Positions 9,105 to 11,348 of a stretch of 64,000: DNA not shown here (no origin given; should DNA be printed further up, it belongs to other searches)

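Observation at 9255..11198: N-domain-less ClpA/ClpB-type double-ring AAA+ ATPase embedded in the T4SS operon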

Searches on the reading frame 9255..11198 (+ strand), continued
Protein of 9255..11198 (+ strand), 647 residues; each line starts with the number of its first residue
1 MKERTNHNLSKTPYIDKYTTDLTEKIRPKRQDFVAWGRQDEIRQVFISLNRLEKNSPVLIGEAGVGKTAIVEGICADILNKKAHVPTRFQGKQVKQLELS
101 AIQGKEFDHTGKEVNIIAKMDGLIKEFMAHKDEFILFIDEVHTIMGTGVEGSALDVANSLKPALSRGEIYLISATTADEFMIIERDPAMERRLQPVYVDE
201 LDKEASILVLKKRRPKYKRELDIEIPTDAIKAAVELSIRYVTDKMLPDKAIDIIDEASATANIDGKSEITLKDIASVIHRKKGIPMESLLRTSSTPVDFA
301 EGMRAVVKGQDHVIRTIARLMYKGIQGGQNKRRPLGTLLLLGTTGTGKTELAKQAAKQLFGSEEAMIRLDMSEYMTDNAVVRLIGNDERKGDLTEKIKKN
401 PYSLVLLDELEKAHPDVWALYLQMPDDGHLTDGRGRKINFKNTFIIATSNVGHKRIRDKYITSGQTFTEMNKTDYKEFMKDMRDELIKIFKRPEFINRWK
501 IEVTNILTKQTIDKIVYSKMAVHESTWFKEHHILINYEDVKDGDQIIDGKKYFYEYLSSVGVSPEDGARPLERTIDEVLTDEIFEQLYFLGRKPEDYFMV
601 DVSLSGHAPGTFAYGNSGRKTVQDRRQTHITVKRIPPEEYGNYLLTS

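Call 23: search_solved_structures(query=window:9255-11198:+, max_evalue=1e-30, show_alignments=3)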
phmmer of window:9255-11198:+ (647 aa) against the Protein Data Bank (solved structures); distinct sequences matched with E-value up to 1e-30: 50.
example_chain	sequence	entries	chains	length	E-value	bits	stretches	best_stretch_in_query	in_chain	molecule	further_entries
1qvr_A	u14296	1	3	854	2.4e-108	366.4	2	5-306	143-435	ClpB protein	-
6em8_A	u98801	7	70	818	6.9e-106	358.3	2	267-587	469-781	ATP-dependent Clp protease ATP-binding subunit ClpC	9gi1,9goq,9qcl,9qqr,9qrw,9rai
6em9_A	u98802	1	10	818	7.7e-106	358.1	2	267-587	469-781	ATP-dependent Clp protease ATP-binding subunit ClpC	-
3j3s_A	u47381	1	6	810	9e-106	357.9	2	263-589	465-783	Negative regulator of genetic competence ClpC/MecB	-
3j3t_A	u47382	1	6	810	9.7e-106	357.8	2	263-589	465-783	Negative regulator of genetic competence ClpC/MecB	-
7abr_A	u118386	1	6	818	3.7e-105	355.9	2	264-590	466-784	Negative regulator of genetic competence ClpC/MecB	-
3j3r_A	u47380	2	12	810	5.2e-105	355.4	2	263-589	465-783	Negative regulator of genetic competence ClpC/MecB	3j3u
29hb_b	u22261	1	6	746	1.9e-103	350.2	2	268-600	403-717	ATP-dependent Clp protease, ATP-binding subunit ClpE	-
6og3_E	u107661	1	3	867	1.1e-99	337.8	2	15-268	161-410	Hyperactive disaggregase ClpB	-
6oax_C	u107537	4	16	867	1.6e-99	337.2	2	15-268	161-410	Hyperactive disaggregase ClpB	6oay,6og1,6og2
4d2q_A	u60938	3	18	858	2.3e-99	336.8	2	15-268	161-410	CLPB | CHAPERONE PROTEIN CLPB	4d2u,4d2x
5ofo_C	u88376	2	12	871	1.2e-98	334.4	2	15-268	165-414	Chaperone protein ClpB,ATP-dependent Clp protease ATP-binding subunit ClpA,Chaperone prote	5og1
4ciu_A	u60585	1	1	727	1.4e-98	334.1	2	15-268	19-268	CHAPERONE PROTEIN CLPB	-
6qs4_A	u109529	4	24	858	3.5e-98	332.8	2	15-268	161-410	Chaperone protein ClpB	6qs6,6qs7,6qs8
6rn2_A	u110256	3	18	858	7.3e-98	331.8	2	15-268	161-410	Chaperone protein ClpB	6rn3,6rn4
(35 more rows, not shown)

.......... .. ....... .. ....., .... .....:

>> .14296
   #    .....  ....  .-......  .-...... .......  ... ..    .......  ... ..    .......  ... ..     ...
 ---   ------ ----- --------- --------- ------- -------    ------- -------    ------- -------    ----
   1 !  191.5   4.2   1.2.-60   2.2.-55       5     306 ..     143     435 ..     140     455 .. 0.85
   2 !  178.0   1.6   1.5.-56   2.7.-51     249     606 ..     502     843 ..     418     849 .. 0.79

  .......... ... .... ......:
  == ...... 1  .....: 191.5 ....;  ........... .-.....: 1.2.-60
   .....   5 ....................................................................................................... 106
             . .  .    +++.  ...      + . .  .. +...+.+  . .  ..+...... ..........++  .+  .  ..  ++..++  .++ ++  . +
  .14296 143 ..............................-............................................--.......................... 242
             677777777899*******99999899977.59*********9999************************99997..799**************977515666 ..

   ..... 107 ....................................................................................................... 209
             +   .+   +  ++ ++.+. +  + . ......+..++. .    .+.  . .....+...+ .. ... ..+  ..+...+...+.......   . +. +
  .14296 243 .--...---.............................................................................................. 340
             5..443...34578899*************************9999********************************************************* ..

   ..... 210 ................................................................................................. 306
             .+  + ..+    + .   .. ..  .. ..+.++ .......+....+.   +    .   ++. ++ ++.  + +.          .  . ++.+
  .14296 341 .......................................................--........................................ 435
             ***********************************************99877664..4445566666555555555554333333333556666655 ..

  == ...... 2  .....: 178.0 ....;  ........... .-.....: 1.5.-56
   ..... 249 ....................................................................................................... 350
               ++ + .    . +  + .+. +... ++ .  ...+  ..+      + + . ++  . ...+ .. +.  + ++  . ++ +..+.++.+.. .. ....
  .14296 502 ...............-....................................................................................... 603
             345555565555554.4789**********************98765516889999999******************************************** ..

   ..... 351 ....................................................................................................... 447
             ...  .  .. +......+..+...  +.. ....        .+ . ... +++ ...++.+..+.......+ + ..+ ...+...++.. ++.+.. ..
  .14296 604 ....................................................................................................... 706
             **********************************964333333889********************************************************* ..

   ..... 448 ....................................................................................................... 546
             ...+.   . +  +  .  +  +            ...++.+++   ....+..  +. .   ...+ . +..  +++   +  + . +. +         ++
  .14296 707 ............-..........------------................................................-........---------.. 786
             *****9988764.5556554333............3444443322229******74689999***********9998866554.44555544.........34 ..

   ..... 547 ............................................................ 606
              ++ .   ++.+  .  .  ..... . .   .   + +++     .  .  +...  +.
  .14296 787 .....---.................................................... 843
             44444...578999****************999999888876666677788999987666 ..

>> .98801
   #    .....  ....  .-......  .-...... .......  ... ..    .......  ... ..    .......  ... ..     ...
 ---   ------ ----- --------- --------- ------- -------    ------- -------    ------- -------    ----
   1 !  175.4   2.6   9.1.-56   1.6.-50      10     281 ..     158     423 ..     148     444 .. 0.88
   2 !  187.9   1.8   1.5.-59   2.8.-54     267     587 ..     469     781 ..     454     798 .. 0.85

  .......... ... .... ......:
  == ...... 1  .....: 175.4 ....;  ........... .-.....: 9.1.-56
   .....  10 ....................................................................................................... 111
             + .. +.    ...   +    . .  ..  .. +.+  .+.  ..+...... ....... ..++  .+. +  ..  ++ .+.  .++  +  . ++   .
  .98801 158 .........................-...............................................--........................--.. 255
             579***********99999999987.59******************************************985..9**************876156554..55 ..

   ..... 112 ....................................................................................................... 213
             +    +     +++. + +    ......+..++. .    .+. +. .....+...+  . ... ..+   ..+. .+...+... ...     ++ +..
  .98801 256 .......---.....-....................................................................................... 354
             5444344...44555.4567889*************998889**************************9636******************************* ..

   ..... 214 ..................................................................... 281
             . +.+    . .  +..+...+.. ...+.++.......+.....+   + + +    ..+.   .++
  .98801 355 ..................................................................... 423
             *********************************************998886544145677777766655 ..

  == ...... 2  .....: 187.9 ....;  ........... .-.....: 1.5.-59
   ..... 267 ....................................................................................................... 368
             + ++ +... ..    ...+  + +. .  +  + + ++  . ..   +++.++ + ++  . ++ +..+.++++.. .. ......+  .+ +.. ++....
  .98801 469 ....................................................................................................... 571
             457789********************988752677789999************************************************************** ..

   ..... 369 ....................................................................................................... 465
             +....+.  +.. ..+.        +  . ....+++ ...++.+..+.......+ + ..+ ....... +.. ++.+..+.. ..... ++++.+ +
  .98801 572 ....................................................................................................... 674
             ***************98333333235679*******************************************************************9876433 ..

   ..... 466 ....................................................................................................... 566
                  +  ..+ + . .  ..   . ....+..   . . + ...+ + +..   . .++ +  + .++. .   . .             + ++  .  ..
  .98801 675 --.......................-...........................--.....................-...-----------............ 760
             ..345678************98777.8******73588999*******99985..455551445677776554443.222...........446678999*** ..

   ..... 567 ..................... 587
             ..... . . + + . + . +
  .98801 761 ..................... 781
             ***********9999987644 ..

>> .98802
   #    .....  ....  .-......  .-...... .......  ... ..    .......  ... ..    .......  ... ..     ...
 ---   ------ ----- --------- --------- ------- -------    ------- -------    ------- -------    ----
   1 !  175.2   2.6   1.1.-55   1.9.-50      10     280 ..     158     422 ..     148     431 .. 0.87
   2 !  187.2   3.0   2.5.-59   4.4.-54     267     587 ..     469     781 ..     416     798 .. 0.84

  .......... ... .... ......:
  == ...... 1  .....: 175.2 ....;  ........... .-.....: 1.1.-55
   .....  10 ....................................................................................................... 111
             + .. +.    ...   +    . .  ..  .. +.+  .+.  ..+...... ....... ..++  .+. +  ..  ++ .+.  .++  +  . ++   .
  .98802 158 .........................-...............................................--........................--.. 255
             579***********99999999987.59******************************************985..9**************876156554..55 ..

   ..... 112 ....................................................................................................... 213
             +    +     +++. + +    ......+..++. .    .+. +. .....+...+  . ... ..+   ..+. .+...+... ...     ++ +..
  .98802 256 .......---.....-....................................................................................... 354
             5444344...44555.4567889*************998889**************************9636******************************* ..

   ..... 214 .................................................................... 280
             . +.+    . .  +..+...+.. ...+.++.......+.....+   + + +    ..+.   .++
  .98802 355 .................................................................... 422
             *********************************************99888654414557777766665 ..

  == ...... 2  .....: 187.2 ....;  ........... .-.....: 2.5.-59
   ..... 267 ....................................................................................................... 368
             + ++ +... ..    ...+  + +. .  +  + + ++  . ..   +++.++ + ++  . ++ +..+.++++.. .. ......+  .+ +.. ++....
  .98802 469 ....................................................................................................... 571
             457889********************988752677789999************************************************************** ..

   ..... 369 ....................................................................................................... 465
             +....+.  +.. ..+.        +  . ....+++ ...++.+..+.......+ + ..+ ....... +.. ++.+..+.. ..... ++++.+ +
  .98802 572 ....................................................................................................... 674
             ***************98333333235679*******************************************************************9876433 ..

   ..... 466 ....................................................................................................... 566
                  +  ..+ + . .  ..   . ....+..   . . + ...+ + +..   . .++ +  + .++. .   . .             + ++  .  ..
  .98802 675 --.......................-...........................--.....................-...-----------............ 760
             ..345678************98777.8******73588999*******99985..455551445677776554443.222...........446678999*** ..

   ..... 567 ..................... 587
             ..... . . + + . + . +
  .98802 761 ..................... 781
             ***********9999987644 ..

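Call 28: find_related_loci(query=A2, collection=genome_contigs, flank=10000)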
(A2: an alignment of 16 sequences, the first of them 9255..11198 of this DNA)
Query A2 (647 aa) in genome_contigs; peptide patterns used: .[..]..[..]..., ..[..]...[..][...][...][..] (x = any residue, [..] = any of these).
600 stretches matched a pattern (row limit reached: there are more); 428 encode a relative of the query (tblastn E <= 1e-3); the best 80 are kept; 80 distinct loci.
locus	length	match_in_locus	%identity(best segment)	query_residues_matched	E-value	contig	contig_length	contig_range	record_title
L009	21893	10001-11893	37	8-587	2e-112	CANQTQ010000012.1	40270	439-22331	MAG: uncultured Clostridia bacterium isolate Lapin-008__bin45 genome assembly, contig: Lapin-008__NODE_1189_length_40270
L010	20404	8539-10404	37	15-607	4e-108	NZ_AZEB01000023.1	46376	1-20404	Lentilactobacillus kisonensis DSM 19906 = JCM 15041 strain DSM 19906 Scaffold23, whole genome shotgun sequence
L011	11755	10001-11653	38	3-576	4e-106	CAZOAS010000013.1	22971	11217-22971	MAG TPA_asm: uncultured Fervidobacterium sp. isolate binchicken_co170_48 genome assembly, contig: NODE_635_length_22971_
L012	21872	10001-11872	37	10-587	1e-105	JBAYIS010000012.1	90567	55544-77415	MAG: Bacteroidota bacterium isolate SO_2016_GW1_36 scaffold00568_OW334_2016, whole genome shotgun sequence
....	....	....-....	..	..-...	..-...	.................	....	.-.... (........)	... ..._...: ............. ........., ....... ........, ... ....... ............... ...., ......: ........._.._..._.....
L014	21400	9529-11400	38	10-587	3e-104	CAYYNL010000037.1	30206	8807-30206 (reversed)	MAG TPA_asm: uncultured Fibrobacter sp. isolate SRP167436_co1_179 genome assembly, contig: NODE_2195_length_30206_cov_15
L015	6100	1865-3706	36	11-587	1e-103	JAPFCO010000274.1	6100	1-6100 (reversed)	MAG: Pseudogracilibacillus sp. isolate bin_1_DannyCat k141_115127, whole genome shotgun sequence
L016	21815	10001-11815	36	15-587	4e-103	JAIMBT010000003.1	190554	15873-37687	MAG: Alicyclobacillus sp. isolate HOT.MB2.91 NODE_37_length_190554_cov_21.936517, whole genome shotgun sequence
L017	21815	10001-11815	38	15-590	7e-103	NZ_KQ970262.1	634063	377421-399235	Streptococcus mitis strain DD28 scaffold00002, whole genome shotgun sequence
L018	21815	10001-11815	36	15-586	5e-103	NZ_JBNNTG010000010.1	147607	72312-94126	Peribacillus sp. NPDC096540 NPDC096540_226_F2.ctg-0010, whole genome shotgun sequence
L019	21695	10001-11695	36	15-603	2e-101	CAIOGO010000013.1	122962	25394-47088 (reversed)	uncultured bacterium isolate A14_bin-2913 genome assembly, contig: bin-2913:13/22, whole genome shotgun sequence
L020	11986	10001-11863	35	15-602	4e-100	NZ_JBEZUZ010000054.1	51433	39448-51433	Streptomyces sp. NPDC035033 NPDC035033_28_G3.ctg-0054, whole genome shotgun sequence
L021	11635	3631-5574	34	10-609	1e-99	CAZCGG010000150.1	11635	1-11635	MAG TPA_asm: uncultured Candidatus Moduliflexus sp. isolate binchicken_co35_299 genome assembly, contig: NODE_4332_lengt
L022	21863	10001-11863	37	15-587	4e-99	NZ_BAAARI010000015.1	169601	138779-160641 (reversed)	Microbacterium binotii strain JCM 16365 sequence15, whole genome shotgun sequence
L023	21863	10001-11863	35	15-587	1e-98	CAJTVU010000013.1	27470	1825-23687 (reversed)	MAG TPA_asm: uncultured Dorea sp. isolate MGBC116935 genome assembly, contig: MGBC116935.13, whole genome shotgun sequen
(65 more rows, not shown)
